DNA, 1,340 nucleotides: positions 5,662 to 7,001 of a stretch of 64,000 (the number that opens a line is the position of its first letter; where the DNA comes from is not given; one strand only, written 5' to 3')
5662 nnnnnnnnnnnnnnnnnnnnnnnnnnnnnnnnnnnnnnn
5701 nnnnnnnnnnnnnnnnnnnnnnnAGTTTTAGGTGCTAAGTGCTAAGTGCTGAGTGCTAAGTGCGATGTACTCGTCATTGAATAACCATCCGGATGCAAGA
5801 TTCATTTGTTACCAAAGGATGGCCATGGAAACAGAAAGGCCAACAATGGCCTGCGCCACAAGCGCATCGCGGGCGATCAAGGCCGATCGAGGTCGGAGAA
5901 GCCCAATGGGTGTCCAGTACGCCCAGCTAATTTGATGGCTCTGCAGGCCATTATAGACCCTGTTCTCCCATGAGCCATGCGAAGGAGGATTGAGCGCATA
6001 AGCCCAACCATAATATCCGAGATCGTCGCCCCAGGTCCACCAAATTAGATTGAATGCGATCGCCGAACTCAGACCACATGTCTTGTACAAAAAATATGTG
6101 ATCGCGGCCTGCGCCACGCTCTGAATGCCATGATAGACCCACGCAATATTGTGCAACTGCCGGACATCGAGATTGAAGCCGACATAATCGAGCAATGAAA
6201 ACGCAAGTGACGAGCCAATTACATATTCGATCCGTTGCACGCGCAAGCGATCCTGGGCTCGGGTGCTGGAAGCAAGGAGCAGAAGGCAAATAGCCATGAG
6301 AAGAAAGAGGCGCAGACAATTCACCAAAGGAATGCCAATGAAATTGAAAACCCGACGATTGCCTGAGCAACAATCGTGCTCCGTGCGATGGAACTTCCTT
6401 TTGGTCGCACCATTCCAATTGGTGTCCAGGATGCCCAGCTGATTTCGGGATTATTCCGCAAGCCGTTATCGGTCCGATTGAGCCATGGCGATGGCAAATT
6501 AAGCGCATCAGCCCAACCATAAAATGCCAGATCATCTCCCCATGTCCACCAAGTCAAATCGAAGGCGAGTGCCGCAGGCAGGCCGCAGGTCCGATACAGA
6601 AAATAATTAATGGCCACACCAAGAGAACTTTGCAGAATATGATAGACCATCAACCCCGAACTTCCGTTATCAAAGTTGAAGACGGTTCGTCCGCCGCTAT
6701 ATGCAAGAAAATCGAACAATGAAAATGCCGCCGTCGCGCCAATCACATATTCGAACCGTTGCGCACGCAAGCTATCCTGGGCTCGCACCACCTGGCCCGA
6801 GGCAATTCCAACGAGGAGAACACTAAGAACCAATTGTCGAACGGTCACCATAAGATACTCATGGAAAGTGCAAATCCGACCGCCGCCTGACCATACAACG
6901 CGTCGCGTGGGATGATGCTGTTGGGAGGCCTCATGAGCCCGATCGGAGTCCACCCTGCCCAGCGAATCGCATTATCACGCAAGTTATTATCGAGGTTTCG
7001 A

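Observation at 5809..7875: Tandem array of four tightly packed paralogous small secreted/membrane proteins of an unrecognised family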

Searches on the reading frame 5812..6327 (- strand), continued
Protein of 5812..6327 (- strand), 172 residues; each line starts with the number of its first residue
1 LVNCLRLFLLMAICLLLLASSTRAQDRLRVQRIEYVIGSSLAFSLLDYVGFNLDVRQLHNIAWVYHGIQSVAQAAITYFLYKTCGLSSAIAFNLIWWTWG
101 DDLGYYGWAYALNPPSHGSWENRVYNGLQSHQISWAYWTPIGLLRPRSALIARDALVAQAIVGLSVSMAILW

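Call 38: search_protein_families(library=pfam, proteins=[L019:4470-5753:+, L019:6564-6995:+, L019:6999-8063:+, L019:1259-2491:+, L030:2730-5963:+, L030:1415-2755:+, L031:2513-3994:+, L031:152-1963:+, L032:6431-9013:-, L031:4791-6353:-], max_evalue=0.0001)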
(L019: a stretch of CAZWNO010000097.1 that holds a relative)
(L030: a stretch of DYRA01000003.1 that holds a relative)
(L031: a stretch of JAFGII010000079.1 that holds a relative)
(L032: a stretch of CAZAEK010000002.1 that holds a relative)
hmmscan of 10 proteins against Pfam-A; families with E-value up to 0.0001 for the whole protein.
L019:4470-5753:+ (428 aa): 0 families

L019:6564-6995:+ (144 aa): 0 families

L019:6999-8063:+ (355 aa): 4 families
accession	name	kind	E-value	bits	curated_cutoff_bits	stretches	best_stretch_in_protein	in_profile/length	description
PF02629.25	CoA_binding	-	3.6e-31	108.2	22.3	1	59-151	2-97/97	CoA binding domain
PF00549.24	Ligase_CoA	-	2e-25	89.8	24.5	1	203-322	1-126/128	CoA-ligase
PF13607.11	Succ_CoA_lig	-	3e-10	40.4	27.4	1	197-328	1-127/138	Succinyl-CoA ligase like flavodoxin domain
PF13380.12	CoA_binding_2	-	3.3e-08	34.4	22.8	1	73-180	16-114/116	CoA binding domain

L019:1259-2491:+ (411 aa): 0 families

L030:2730-5963:+ (1078 aa): 5 families
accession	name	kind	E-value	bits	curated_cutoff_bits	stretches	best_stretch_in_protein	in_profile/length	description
PF07676.18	PD40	-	6.9e-32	109.1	20.9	2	72-106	3-38/38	WD40-like Beta Propeller Repeat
PF03572.23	Peptidase_S41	-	1.6e-18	67.3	24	1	894-1049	1-165/165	Peptidase family S41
PF14684.11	Tricorn_C1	-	5e-18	65.2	24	1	702-759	2-59/59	Tricorn protease C1 domain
PF00930.27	DPPIV_N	-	2.9e-11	43.1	22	0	324-506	39-218/354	Dipeptidyl peptidase IV (DPP IV) N-terminal region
PF25174.1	Beta-prop_THOC3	-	3.4e-08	33.3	305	0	289-486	93-269/272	THOC3 beta-propeller domain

L030:1415-2755:+ (447 aa): 1 family
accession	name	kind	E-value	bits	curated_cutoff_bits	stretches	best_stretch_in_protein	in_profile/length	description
PF07690.21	MFS_1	-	1.1e-22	80.9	33.4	2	39-309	13-291/347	Major Facilitator Superfamily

L031:2513-3994:+ (494 aa): 2 families
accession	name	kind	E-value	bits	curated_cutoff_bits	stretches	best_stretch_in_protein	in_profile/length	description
PF10102.14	DUF2341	-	4.7e-13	49.8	23.4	1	68-129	1-65/84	Domain of unknown function (DUF2341)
PF18962.6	Por_Secre_tail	-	8.5e-09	36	27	1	416-492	2-75/75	Secretion system C-terminal sorting domain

L031:152-1963:+ (604 aa): 3 families
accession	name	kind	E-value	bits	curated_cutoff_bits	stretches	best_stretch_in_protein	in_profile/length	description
PF05935.17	Arylsulfotrans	-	1.1e-27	97.5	24.2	1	213-491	55-373/374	Arylsulfotransferase (ASST)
PF14269.12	Arylsulfotran_2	-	3e-19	70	27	1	252-462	58-282/301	Arylsulfotransferase (ASST)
PF18962.6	Por_Secre_tail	-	1.5e-11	44.9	27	1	523-601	2-74/75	Secretion system C-terminal sorting domain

L032:6431-9013:- (861 aa): 5 families
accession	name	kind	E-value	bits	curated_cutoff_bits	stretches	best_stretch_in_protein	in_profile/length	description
PF22666.2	Glyco_hydro_2_N2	-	7.6e-53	179.4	27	1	33-201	1-167/167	Glycosyl hydrolase 2 galactose-binding domain-like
PF17786.7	Mannosidase_ig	-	3.2e-13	50.4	23.4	1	689-777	3-91/91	Mannosidase Ig/CBM-like domain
PF00703.27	Glyco_hydro_2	-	1.1e-09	39.4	23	1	212-325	3-109/109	Glycosyl hydrolases family 2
PF02837.24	Glyco_hydro_2_N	-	3.7e-08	33.9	28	1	78-181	63-147/169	Glycosyl hydrolases family 2, sugar binding domain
PF17753.7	Ig_mannosidase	-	8.2e-06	25.8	22.6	1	780-860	1-81/81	Ig-fold domain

L031:4791-6353:- (521 aa): 2 families
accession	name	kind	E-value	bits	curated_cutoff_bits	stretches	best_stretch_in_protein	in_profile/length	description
PF13385.13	Laminin_G_3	-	3.5e-12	47.1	27.6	1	267-412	5-151/151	Concanavalin A-like lectin/glucanases superfamily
PF18962.6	Por_Secre_tail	-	1.7e-10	41.5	27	1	443-518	2-74/75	Secretion system C-terminal sorting domain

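Call 52: search_dna_similar(query=window:5812-6327:-, collection=phages, mode=protein, max_evalue=0.001, max_rows=30)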
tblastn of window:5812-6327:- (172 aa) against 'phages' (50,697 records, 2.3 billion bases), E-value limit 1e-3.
No match.

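Call 66: fold_search(model_id=the predicted structure, library=viral)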
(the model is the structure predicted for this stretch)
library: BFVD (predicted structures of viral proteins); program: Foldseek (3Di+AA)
matches with E <= 10: 21; with E <= 0.001: 0
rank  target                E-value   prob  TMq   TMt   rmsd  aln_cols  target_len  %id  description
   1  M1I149                2.9e+00  0.12  0.27  0.26  14.2       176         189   12  (no name in the UniProt tables at hand)
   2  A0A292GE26            3.4e+00  0.06  0.21  0.21  21.1       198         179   12  (no name in the UniProt tables at hand)
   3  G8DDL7                3.6e+00  0.08  0.23  0.24  11.0       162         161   12  (no name in the UniProt tables at hand)
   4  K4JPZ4                3.9e+00  0.09  0.25  0.26  10.0       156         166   13  Uncharacterized protein [Caulobacter phage phiCbK]
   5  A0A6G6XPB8            4.4e+00  0.14  0.36  0.45   7.9       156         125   14  (no name in the UniProt tables at hand)
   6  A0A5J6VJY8            4.4e+00  0.04  0.18  0.22  11.0       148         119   11  Uncharacterized protein [Megaviridae environmental sample]
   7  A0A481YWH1            4.6e+00  0.04  0.18  0.17   9.7       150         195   15  Uncharacterized protein [Marseillevirus LCMAC201]
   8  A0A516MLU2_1          4.8e+00  0.04  0.22  0.05  11.3       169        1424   13  (no name in the UniProt tables at hand)
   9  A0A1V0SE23            5.1e+00  0.12  0.24  0.33   7.6       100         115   17  Uncharacterized protein [Indivirus ILV1]
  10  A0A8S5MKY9            5.1e+00  0.03  0.17  0.16  21.9       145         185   10  Uncharacterized protein [Siphoviridae sp. ctrpg19]
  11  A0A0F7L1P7            5.4e+00  0.03  0.18  0.20  12.9       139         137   15  Uncharacterized protein [uncultured marine virus]
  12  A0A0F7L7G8            5.6e+00  0.18  0.44  0.43   6.1       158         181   13  Uncharacterized protein [uncultured marine virus]
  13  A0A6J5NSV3            5.9e+00  0.09  0.24  0.33  10.6       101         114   15  Uncharacterized protein [uncultured Caudovirales phage]
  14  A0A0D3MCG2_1          5.9e+00  0.04  0.24  0.07  15.6       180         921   16  Genome polyprotein (Fragment) [Bat picornavirus]
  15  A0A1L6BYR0            5.9e+00  0.04  0.22  0.22  11.9       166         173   13  Membrane protein [Mycobacterium phage MrMagoo]
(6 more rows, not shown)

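Call 68: search_protein_families(library=padloc, proteins=[window:5812-6327:-], max_evalue=0.1)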
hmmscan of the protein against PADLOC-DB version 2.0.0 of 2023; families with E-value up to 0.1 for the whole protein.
window:5812-6327:- (172 aa): 0 families

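Call 90: find_related_loci(query=A2, collection=viral_contigs, flank=5000)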
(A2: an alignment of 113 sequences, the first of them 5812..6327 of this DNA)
Query A2 (172 aa) in viral_contigs; peptide patterns used: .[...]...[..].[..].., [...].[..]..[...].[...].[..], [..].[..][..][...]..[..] (x = any residue, [..] = any of these).
58 stretches matched a pattern, but none encodes a relative of the query by tblastn (E <= 1e-3).

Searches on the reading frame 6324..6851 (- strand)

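Call 6: search_protein_families(library=pfam, proteins=[window:6324-6851:-], max_evalue=1)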
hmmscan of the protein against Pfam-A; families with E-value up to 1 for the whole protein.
window:6324-6851:- (176 aa): 0 families

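Call 7: search_protein_families(library=ncbifam, proteins=[window:6324-6851:-], max_evalue=1)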
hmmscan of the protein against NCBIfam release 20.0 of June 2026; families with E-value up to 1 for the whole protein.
window:6324-6851:- (176 aa): 1 family
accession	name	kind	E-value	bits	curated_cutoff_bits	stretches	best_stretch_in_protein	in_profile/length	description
NF008924.0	PRK12285.1-1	equivalog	0.089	12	644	1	41-104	165-225/381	tryptophan--tRNA ligase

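Call 68: search_protein_families(library=padloc, proteins=[window:6324-6851:-], max_evalue=0.1)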
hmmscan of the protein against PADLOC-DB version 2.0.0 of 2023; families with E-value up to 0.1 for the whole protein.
window:6324-6851:- (176 aa): 0 families
